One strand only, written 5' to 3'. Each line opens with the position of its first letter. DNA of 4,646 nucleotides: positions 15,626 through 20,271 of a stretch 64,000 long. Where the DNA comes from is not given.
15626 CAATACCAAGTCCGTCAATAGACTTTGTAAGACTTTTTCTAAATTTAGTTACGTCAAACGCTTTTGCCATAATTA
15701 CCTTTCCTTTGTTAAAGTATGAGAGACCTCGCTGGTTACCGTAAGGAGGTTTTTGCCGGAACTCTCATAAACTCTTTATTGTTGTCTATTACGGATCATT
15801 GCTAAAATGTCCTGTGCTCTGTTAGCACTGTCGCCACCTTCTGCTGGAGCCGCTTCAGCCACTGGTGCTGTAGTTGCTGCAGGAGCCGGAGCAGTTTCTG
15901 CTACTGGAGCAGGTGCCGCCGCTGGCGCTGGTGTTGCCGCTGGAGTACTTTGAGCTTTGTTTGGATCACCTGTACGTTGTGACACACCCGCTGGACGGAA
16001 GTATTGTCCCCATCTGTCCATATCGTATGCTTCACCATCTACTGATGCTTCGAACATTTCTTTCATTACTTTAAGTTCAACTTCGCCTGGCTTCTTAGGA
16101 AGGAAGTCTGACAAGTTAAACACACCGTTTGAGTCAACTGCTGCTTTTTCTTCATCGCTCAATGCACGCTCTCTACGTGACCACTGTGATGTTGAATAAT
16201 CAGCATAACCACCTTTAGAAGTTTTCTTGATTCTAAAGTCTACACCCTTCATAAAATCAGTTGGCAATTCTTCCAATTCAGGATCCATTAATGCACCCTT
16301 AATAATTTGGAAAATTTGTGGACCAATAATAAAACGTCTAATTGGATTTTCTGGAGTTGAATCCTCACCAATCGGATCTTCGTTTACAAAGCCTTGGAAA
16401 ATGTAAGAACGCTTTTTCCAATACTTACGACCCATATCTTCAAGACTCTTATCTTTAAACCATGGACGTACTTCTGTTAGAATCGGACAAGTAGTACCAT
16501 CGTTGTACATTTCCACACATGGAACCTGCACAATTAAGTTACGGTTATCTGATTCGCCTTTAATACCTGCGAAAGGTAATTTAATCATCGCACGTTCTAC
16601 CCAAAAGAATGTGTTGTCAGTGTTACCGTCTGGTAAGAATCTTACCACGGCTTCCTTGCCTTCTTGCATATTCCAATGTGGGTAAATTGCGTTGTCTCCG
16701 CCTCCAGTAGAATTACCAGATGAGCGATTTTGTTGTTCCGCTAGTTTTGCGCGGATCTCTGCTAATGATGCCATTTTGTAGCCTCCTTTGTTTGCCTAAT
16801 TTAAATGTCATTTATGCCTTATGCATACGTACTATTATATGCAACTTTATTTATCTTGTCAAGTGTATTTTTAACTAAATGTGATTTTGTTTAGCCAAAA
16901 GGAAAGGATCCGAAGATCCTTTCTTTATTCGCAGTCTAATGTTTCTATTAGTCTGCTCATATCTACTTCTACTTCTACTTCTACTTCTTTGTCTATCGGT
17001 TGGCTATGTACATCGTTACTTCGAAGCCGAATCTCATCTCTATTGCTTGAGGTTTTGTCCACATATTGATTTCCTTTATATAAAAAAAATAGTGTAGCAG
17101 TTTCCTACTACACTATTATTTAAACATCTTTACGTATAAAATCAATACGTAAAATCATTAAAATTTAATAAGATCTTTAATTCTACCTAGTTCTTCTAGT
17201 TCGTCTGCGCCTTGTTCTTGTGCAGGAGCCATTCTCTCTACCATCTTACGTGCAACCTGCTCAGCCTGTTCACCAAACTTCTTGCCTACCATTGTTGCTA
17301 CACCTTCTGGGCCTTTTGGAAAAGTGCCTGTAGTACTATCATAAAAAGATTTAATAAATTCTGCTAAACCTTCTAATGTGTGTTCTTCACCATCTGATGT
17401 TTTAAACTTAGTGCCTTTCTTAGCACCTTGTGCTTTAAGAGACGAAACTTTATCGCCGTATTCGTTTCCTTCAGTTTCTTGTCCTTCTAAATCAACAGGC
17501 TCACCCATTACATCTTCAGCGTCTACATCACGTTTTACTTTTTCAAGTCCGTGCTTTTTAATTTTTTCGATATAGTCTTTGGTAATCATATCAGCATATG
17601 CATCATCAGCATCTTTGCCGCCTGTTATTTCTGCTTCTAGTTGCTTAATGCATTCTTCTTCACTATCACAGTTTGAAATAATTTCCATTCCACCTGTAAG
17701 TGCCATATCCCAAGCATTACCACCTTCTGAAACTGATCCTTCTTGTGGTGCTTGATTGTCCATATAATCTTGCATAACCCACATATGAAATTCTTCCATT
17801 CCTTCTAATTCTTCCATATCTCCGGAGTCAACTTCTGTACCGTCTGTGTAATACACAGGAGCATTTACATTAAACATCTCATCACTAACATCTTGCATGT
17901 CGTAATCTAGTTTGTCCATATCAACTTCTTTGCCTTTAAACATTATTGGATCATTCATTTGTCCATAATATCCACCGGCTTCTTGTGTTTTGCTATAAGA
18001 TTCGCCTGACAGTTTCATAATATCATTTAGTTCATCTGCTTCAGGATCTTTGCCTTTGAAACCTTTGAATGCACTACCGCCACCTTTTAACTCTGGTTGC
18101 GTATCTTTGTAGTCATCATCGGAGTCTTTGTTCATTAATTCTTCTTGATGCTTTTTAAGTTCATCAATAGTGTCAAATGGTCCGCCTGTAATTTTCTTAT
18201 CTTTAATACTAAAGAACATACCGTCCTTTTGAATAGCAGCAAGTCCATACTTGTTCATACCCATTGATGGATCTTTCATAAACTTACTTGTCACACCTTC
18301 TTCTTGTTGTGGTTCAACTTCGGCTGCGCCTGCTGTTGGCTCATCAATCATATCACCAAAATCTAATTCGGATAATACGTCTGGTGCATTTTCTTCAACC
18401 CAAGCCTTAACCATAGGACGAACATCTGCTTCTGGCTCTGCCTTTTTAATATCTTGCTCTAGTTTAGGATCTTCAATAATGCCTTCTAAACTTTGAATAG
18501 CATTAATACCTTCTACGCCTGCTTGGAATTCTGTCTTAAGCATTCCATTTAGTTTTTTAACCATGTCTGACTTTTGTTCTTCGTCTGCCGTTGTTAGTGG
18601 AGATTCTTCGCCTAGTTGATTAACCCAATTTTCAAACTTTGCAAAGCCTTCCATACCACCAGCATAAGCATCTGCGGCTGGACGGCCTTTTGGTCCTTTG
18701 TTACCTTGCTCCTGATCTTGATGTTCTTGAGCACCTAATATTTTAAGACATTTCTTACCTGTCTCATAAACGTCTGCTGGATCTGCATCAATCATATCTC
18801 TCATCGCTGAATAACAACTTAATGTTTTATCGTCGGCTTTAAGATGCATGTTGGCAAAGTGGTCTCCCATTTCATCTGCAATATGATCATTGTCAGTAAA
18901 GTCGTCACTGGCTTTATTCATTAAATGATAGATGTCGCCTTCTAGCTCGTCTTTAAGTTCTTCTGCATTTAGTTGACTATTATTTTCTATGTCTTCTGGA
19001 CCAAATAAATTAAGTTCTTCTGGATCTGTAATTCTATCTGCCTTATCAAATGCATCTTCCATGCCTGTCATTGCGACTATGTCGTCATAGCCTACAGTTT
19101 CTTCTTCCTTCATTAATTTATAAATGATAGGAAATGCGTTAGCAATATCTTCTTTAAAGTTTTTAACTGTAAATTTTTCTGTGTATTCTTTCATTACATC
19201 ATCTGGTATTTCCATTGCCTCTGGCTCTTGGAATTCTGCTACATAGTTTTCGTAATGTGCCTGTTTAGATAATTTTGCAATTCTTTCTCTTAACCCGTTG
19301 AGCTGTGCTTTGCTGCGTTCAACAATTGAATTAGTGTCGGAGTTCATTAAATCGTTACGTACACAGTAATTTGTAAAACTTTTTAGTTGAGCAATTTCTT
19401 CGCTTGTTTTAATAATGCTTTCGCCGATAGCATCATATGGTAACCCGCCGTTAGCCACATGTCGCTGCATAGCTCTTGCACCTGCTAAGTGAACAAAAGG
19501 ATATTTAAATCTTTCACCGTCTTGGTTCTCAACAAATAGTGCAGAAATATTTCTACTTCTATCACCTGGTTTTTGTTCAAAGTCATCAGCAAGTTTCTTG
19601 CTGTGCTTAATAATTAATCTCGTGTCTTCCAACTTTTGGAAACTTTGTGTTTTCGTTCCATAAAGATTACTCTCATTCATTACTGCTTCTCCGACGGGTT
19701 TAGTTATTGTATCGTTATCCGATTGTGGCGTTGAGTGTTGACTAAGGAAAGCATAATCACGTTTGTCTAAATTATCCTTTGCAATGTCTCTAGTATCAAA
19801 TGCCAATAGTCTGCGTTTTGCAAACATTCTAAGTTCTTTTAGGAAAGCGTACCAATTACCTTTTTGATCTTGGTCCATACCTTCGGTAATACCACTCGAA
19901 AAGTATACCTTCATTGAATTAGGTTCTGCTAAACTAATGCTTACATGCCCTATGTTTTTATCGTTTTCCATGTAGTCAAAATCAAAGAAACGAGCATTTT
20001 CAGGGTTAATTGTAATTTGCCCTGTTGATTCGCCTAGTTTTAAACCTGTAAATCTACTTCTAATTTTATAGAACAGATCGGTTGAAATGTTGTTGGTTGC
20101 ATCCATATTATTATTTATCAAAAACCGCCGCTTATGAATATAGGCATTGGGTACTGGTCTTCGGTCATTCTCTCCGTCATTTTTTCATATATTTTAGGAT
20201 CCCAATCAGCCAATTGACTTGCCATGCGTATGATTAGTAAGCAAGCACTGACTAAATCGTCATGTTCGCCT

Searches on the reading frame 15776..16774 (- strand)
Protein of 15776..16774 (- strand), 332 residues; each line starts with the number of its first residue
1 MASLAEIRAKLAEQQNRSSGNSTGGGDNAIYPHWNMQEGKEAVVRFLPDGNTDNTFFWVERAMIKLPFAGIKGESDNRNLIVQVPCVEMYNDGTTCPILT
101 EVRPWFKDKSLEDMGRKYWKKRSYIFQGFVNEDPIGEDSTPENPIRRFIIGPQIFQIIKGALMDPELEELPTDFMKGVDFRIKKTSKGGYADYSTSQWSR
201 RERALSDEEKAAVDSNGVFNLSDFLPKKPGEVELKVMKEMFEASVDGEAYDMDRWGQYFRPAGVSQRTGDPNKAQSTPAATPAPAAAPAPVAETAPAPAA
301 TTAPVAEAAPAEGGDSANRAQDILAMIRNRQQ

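Call 9: search_protein_families(library=pfam, proteins=[window:15776-16774:-])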
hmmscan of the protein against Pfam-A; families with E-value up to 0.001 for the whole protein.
window:15776-16774:- (332 aa): 1 family
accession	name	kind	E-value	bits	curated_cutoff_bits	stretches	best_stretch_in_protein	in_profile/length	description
PF08804.16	gp32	-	9.4e-06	26.2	26.8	1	41-226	4-190/208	gp32 DNA binding protein like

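Call 33: find_related_loci(query=window:15776-16774:-, collection=viral_contigs, flank=4000)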
Query window:15776-16774:- (332 aa) in viral_contigs; peptide patterns used: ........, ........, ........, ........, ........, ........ (x = any residue, [..] = any of these).
600 stretches matched a pattern (row limit reached: there are more); 593 encode a relative of the query (tblastn E <= 1e-3); the best 80 are kept; 80 distinct loci.
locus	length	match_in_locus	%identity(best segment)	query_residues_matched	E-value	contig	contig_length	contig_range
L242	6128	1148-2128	84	1-332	0e+0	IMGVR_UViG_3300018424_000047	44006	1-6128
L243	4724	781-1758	82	1-332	0e+0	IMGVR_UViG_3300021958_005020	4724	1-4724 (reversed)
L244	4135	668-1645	75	1-332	3e-177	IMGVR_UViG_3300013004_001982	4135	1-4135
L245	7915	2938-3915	76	1-332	4e-171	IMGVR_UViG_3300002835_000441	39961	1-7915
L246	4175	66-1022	77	1-332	6e-176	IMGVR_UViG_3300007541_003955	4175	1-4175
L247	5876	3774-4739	75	1-332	6e-171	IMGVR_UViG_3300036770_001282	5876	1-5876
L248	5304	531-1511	75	1-332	1e-171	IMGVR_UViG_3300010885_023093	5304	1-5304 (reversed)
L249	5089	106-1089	77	1-332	5e-170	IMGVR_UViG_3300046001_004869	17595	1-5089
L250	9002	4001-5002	76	1-330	1e-168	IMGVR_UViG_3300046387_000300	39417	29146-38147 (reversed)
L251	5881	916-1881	73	1-331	2e-168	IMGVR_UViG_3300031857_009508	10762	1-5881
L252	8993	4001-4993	75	1-330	9e-168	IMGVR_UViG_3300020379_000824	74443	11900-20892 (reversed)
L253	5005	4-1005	75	1-332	9e-169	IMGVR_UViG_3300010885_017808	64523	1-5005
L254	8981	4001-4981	77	1-332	2e-167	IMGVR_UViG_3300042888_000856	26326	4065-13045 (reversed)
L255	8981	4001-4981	77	1-332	2e-167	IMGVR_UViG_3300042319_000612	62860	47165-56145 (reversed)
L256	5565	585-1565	77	1-332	6e-168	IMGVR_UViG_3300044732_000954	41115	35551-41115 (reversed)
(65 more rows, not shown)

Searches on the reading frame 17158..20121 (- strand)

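Call 9: search_protein_families(library=pfam, proteins=[window:17158-20121:-])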
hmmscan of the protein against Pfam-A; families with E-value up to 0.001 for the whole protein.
window:17158-20121:- (987 aa): 0 families

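Call 64: search_protein_families(library=phrogs, proteins=[window:17158-20121:-])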
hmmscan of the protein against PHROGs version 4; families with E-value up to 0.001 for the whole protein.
window:17158-20121:- (987 aa): 1 family
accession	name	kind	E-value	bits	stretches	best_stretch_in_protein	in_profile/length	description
phrog_13484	-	head and packaging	1.7e-10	41.5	1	93-340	80-304/428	virion structural protein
